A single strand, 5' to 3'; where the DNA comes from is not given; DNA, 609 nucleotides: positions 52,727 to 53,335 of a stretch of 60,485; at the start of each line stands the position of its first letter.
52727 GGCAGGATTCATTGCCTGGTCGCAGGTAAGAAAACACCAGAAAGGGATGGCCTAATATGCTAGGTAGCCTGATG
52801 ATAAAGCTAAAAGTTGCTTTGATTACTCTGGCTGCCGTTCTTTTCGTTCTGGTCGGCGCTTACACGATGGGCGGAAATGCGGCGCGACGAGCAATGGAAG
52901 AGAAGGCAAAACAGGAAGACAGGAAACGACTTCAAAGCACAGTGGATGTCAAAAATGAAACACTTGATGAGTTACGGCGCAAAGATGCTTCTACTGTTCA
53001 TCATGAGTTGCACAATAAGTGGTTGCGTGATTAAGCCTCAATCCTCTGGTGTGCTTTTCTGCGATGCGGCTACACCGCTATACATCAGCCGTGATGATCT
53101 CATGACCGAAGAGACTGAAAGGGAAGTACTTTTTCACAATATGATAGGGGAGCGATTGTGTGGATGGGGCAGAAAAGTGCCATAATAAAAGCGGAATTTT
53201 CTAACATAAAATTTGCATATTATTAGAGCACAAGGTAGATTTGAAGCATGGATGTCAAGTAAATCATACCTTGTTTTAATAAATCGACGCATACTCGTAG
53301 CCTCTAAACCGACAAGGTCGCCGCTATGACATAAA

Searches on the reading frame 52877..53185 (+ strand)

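Call 3: search_protein_families(library=pfam, proteins=[window:52877-53185:+], max_evalue=1)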
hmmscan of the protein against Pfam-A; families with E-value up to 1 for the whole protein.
window:52877-53185:+ (102 aa): 0 families

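Call 4: search_protein_families(library=phrogs, proteins=[window:52877-53185:+], max_evalue=0.01)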
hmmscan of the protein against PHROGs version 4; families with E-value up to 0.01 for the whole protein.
window:52877-53185:+ (102 aa): 1 family
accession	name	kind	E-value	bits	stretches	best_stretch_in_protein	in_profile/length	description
phrog_1275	-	lysis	8.9e-23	81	1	33-100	4-74/81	Rz-like spanin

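Call 5: search_protein_families(library=ncbifam, proteins=[window:52877-53185:+], max_evalue=1)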
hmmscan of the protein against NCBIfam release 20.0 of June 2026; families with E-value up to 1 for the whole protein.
window:52877-53185:+ (102 aa): 1 family
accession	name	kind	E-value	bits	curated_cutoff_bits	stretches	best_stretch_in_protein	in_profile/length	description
NF001647.0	PRK00420.1-4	equivalog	0.044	13.9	108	1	22-86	6-69/130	hypothetical protein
